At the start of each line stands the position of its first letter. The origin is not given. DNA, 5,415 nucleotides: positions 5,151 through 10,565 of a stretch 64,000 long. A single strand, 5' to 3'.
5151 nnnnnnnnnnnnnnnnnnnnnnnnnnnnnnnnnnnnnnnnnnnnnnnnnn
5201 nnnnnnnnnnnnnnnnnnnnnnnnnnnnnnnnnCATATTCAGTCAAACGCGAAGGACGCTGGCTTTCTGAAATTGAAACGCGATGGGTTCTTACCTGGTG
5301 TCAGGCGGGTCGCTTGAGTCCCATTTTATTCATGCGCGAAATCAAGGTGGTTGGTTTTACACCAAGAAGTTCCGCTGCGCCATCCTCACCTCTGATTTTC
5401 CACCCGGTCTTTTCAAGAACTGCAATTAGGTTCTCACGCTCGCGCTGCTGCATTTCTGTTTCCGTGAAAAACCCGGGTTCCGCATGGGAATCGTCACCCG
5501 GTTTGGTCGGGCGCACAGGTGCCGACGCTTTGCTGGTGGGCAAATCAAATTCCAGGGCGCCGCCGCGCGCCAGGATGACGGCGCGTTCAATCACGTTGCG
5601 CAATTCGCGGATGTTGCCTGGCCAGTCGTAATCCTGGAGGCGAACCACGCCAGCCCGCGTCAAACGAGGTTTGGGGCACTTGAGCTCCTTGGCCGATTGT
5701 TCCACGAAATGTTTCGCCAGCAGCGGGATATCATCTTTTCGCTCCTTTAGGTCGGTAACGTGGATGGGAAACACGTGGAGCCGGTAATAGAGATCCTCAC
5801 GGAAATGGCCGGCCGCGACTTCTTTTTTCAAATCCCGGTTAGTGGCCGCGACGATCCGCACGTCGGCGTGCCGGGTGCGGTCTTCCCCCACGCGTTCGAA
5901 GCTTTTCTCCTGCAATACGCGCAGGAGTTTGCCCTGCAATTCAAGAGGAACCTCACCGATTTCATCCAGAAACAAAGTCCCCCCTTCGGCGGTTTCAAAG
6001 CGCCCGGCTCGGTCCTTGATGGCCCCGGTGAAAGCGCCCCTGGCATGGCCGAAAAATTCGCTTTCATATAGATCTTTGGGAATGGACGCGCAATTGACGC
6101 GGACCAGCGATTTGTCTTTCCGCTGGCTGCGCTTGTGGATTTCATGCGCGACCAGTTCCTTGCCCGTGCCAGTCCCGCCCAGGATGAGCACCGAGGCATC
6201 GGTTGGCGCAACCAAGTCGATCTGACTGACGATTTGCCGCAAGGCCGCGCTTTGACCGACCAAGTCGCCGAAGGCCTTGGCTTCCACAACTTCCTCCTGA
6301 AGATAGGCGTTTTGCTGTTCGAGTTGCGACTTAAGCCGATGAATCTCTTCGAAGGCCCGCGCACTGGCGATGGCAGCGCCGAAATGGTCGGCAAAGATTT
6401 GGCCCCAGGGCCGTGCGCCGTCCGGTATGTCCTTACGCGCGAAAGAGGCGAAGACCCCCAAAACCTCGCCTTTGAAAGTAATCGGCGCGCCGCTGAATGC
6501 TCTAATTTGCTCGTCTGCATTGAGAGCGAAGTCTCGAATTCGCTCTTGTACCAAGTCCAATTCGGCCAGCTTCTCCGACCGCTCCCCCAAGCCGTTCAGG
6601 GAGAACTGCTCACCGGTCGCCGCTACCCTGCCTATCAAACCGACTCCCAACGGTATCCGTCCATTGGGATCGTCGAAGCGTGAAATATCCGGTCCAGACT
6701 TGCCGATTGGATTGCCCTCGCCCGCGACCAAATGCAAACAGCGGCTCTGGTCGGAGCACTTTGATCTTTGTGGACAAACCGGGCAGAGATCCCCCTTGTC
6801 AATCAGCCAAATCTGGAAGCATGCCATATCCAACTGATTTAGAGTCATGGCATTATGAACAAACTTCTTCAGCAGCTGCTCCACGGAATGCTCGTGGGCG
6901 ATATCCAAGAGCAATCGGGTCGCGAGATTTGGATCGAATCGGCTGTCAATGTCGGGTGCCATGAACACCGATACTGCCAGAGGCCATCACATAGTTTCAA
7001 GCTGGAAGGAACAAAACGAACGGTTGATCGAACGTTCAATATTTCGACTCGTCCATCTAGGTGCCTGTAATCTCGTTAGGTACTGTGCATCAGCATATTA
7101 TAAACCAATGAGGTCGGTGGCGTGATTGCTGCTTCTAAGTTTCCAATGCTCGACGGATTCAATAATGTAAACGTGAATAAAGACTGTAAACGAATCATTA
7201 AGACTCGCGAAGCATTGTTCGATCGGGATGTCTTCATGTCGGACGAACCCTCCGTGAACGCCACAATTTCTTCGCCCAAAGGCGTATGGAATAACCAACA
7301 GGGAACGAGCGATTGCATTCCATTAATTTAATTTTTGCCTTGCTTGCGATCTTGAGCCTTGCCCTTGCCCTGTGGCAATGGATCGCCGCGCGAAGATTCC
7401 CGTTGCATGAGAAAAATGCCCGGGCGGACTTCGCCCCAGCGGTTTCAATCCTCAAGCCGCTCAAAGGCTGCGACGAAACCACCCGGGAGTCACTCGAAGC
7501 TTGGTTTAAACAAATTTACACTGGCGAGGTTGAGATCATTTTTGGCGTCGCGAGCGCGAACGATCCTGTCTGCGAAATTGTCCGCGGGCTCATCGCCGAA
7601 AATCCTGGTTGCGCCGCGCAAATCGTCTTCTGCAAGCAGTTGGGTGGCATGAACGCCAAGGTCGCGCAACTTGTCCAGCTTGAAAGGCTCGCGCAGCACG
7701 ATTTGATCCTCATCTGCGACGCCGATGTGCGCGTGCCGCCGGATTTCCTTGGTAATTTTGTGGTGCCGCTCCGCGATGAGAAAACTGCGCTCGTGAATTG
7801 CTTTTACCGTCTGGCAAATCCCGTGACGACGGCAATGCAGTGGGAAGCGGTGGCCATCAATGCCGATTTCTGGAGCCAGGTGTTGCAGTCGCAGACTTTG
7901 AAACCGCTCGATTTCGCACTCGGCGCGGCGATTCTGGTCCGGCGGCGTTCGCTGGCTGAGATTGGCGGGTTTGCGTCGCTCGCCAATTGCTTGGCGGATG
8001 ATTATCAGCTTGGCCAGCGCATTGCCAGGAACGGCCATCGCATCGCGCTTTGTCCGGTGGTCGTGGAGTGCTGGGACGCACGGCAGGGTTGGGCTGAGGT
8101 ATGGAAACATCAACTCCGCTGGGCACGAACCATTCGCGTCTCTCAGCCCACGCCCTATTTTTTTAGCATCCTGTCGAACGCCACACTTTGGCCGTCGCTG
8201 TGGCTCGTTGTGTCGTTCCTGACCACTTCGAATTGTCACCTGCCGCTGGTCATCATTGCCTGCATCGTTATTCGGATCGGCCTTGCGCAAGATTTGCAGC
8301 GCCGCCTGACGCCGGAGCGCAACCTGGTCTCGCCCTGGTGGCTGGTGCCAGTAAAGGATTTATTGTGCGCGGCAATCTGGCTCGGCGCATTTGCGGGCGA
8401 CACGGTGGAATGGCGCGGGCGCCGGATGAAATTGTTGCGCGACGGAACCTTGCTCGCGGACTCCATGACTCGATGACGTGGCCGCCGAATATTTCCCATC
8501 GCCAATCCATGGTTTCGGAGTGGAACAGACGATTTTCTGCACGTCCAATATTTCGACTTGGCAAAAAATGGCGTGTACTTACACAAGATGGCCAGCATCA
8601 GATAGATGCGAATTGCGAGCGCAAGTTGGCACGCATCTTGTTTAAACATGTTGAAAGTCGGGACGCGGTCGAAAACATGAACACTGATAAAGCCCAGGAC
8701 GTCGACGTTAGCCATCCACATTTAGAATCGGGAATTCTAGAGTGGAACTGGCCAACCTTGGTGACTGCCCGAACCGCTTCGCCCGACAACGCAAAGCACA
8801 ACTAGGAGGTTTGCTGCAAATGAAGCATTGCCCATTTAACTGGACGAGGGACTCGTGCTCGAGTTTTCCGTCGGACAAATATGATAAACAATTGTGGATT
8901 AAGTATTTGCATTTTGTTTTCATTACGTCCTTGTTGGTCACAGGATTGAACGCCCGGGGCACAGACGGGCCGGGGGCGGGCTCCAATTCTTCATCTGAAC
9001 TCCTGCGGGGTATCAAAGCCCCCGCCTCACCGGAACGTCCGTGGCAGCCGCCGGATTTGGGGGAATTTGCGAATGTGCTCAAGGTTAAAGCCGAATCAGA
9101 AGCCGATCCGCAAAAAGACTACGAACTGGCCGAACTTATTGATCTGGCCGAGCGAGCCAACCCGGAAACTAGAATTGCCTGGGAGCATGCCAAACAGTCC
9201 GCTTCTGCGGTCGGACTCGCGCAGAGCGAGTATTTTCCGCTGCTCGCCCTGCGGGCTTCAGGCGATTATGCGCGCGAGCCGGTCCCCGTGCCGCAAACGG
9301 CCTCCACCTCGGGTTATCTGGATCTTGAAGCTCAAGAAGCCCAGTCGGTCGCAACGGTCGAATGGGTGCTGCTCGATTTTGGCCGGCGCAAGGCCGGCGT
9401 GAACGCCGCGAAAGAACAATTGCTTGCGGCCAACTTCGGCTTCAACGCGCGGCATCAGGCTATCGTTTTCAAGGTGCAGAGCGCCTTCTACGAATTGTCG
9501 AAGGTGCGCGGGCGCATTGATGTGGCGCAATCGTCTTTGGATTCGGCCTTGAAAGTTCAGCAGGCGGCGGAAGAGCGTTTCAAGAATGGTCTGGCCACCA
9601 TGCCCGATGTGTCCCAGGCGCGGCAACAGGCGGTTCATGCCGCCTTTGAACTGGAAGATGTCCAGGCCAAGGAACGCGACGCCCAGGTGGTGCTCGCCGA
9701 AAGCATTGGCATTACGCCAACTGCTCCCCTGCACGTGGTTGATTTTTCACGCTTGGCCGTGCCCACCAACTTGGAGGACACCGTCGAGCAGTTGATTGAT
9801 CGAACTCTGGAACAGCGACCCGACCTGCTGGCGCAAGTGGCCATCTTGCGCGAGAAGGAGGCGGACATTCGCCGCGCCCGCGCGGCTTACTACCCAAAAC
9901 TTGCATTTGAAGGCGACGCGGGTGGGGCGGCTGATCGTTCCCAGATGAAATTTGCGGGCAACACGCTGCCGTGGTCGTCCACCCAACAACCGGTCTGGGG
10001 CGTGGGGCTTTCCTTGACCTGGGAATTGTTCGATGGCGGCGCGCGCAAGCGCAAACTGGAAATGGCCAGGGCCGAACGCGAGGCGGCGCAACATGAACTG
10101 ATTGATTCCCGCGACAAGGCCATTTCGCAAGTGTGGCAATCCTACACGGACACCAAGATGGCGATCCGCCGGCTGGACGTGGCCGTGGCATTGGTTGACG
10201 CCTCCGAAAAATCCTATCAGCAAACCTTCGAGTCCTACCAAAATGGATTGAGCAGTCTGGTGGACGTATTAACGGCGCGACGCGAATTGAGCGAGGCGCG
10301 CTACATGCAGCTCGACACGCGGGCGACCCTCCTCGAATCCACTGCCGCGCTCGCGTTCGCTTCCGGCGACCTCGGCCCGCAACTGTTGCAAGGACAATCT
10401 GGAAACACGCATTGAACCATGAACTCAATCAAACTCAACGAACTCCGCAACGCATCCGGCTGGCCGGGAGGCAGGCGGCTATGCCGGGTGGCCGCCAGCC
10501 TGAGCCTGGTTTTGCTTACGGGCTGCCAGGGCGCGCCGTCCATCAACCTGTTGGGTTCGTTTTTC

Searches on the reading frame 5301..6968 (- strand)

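Call 44: search_protein_families(library=pfam, proteins=[window:5301-6968:-], max_evalue=0.00001)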
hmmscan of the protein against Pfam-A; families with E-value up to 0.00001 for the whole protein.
window:5301-6968:- (555 aa): 4 families
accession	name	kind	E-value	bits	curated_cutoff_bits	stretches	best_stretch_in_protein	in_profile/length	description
PF00158.32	Sigma54_activat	-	5.8e-72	241.3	20.2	1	236-403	1-168/168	Sigma-54 interaction domain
PF25601.1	AAA_lid_14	-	1.7e-22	79.5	27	1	408-475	1-68/87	AAA+ ATPase lid domain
PF14532.12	Sigma54_activ_2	-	5.8e-21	75.6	25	1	237-407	1-138/138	Sigma-54 interaction domain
PF07728.20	AAA_5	-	1.7e-08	35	22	1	260-379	2-124/139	AAA domain (dynein-related subfamily)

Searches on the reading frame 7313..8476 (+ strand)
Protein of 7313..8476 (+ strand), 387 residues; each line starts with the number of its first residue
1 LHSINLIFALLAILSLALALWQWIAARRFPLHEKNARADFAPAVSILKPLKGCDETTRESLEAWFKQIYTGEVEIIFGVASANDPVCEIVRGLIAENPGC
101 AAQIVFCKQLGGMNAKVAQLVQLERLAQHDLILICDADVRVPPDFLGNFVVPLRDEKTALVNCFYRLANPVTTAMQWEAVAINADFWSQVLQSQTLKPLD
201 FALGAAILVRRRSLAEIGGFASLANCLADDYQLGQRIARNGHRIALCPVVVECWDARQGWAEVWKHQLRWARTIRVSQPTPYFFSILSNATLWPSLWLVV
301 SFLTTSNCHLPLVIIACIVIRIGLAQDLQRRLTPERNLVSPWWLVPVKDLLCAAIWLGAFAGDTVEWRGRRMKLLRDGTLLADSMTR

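Call 44: search_protein_families(library=pfam, proteins=[window:7313-8476:+], max_evalue=0.00001)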
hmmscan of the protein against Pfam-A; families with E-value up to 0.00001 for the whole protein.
window:7313-8476:+ (387 aa): 4 families
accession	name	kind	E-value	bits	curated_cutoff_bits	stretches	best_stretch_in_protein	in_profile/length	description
PF13506.12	Glyco_transf_21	-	2.3e-42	144.8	21.7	1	98-272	1-174/174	Glycosyl transferase family 21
PF13641.12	Glyco_tranf_2_3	-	9.1e-22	78.6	27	1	58-273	17-230/230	Glycosyltransferase like family 2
PF13632.12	Glyco_trans_2_3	-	1.3e-13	51.7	27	1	132-315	2-187/198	Glycosyl transferase family group 2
PF00535.33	Glycos_transf_2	-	2e-07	31.5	23.3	1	49-217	5-167/168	Glycosyl transferase family 2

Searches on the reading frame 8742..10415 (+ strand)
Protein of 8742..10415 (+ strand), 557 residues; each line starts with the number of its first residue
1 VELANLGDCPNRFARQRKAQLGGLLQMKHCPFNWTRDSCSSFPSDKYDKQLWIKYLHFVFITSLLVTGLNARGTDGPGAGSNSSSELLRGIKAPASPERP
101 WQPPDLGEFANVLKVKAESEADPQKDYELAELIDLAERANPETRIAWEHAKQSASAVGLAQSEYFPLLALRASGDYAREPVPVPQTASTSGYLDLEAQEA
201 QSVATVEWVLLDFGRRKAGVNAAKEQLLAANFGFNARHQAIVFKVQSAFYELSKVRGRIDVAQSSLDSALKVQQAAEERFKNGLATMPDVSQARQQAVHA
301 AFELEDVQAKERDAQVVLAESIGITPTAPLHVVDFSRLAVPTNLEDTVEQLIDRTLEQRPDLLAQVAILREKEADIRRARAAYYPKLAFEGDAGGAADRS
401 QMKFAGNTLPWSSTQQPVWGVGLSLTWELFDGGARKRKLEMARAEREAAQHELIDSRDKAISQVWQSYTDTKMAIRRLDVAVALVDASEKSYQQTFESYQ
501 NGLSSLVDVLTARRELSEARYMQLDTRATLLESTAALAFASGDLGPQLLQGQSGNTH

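Call 44: search_protein_families(library=pfam, proteins=[window:8742-10415:+], max_evalue=0.00001)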
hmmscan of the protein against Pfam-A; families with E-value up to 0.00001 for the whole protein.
window:8742-10415:+ (557 aa): 1 family
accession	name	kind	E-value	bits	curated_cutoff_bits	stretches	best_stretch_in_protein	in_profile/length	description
PF02321.23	OEP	-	1.6e-54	185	22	2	349-542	2-187/187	Outer membrane efflux protein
